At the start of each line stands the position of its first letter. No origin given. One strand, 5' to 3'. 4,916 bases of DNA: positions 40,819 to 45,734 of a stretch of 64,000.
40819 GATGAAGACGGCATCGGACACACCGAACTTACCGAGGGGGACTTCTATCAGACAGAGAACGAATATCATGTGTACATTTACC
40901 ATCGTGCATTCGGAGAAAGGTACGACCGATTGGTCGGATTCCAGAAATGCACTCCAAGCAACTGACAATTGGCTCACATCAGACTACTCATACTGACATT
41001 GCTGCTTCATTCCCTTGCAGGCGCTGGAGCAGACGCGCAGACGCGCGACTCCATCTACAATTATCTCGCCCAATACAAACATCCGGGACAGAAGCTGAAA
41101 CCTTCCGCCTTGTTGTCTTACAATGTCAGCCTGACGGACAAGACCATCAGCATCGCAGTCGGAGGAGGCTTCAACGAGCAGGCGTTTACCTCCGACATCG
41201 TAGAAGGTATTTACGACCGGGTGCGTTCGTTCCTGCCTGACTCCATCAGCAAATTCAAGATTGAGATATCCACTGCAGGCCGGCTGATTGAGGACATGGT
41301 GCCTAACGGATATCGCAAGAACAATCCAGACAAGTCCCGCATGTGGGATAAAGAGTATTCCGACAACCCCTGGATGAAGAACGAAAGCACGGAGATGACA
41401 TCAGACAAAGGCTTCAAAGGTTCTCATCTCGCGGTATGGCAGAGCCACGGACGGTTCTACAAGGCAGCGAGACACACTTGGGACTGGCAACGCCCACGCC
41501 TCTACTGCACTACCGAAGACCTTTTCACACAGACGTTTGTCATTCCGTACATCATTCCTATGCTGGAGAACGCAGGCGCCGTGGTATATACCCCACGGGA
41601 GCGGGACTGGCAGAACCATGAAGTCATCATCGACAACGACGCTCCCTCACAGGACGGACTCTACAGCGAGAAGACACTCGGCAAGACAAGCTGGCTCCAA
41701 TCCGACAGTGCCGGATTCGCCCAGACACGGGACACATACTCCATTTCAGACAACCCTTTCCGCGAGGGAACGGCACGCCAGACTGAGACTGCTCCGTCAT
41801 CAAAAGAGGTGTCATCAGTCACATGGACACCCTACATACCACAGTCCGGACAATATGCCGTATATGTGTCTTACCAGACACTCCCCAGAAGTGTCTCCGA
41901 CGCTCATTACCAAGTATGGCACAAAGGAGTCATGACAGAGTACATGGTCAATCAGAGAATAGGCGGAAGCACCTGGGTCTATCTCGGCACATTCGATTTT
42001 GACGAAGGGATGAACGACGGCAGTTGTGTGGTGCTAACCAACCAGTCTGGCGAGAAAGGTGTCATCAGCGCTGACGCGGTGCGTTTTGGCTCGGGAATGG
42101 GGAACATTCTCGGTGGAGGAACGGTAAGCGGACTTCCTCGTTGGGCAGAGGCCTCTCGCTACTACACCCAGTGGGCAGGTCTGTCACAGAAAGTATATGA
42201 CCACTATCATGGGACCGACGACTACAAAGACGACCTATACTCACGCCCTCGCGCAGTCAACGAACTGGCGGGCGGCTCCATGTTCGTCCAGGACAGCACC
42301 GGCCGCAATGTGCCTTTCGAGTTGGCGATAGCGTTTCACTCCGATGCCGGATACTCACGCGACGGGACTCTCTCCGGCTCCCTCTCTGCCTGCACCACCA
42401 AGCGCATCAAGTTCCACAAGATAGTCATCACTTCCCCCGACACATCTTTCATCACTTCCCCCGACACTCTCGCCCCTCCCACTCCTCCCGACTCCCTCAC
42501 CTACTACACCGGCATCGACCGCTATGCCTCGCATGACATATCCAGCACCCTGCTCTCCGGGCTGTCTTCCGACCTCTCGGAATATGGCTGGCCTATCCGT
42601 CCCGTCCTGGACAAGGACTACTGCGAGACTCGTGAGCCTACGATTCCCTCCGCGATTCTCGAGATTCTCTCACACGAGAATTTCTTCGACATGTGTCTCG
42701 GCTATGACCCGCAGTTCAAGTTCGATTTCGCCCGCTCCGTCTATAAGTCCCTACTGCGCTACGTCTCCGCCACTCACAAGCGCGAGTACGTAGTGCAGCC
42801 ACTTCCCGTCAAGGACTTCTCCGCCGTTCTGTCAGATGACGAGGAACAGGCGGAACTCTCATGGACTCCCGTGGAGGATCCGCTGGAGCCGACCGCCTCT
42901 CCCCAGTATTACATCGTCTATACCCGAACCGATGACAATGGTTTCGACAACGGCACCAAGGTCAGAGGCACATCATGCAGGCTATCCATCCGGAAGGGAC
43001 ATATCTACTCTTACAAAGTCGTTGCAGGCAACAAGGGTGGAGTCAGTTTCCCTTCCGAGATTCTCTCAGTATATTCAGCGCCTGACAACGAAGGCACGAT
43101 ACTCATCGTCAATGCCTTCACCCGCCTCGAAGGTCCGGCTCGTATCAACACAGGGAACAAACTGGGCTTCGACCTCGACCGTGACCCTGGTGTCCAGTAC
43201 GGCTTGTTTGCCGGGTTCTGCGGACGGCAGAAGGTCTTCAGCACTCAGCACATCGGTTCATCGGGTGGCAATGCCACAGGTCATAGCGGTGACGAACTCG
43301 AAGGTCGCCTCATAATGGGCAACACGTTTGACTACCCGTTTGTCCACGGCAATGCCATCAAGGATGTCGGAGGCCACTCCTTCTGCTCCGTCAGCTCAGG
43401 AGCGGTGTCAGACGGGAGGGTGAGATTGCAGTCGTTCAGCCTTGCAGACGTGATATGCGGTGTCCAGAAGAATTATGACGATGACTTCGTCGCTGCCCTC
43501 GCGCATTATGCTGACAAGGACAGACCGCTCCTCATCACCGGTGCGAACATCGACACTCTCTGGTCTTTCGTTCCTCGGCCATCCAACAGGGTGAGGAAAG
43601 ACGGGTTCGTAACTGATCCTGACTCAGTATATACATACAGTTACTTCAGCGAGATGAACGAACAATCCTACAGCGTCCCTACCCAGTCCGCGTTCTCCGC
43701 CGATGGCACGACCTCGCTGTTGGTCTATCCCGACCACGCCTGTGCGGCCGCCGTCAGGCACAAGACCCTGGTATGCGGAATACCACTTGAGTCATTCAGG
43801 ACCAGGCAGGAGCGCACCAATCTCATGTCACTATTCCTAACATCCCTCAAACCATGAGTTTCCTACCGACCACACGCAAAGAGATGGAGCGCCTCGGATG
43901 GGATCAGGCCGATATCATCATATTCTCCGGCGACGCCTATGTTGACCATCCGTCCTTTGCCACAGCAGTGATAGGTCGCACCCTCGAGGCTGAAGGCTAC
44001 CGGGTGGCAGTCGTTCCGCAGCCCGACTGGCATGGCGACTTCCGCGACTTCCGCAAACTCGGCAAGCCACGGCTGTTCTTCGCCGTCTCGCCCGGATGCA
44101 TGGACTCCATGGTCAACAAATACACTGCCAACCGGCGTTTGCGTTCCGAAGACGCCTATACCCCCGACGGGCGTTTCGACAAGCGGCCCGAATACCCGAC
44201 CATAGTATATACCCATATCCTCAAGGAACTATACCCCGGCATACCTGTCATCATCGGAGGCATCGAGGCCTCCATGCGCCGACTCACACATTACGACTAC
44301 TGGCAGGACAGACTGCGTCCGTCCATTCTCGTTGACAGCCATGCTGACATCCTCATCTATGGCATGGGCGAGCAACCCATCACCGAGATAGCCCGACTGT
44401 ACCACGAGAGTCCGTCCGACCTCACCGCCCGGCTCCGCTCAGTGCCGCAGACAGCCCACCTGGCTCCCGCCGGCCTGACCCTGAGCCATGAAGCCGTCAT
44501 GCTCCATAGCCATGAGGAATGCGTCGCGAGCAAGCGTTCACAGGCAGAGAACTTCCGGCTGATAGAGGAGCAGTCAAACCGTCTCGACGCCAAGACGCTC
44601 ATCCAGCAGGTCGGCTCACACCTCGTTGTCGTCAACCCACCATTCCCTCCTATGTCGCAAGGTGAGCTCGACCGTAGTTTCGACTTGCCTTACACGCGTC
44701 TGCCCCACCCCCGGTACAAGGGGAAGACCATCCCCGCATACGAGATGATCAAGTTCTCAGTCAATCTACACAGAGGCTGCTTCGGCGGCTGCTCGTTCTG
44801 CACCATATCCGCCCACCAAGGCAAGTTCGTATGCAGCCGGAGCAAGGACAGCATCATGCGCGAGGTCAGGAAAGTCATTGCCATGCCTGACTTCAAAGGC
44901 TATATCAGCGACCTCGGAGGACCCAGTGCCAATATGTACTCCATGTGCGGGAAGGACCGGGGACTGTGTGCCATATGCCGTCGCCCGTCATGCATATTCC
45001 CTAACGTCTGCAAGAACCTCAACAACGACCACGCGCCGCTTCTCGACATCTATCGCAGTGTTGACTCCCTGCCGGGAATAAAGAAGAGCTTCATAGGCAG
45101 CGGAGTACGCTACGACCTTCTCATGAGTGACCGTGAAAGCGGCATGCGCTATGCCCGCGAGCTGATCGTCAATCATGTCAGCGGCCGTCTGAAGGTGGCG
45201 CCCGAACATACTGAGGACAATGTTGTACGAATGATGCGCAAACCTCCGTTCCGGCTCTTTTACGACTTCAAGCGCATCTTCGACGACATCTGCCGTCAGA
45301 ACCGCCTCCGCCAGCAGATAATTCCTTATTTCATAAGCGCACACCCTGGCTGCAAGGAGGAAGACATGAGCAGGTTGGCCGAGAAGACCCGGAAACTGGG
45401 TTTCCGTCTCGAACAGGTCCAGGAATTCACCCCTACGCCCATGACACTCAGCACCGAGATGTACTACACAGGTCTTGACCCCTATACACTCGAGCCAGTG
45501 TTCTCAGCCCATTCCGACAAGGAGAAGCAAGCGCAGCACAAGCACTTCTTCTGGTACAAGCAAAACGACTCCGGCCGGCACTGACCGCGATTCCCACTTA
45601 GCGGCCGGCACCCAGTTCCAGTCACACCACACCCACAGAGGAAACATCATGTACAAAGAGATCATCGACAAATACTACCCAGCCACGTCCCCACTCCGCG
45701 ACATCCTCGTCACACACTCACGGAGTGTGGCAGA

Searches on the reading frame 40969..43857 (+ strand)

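Call 51: search_protein_families(library=pfam, proteins=[window:40969-43857:+], max_evalue=0.001)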
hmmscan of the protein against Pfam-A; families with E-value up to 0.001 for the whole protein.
window:40969-43857:+ (962 aa): 1 family
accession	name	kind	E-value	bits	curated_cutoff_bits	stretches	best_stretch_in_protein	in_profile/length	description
PF25275.1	Golvesin_C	-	1.9e-23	83.4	31.6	1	271-373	30-130/132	Golvesin C-terminal domain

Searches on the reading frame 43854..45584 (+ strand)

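Call 51: search_protein_families(library=pfam, proteins=[window:43854-45584:+], max_evalue=0.001)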
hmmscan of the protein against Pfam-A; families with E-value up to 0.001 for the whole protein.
window:43854-45584:+ (576 aa): 3 families
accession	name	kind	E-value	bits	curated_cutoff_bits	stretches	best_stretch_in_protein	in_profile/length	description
PF08497.15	Radical_SAM_N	-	1.2e-127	425.8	25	1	3-302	1-301/301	Radical SAM N-terminal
PF11842.13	DUF3362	-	7e-09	36.5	27.6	1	520-572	1-57/151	Domain of unknown function (DUF3362)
PF04055.27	Radical_SAM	-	0.00016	22.3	29.5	0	303-360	1-59/166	Radical SAM superfamily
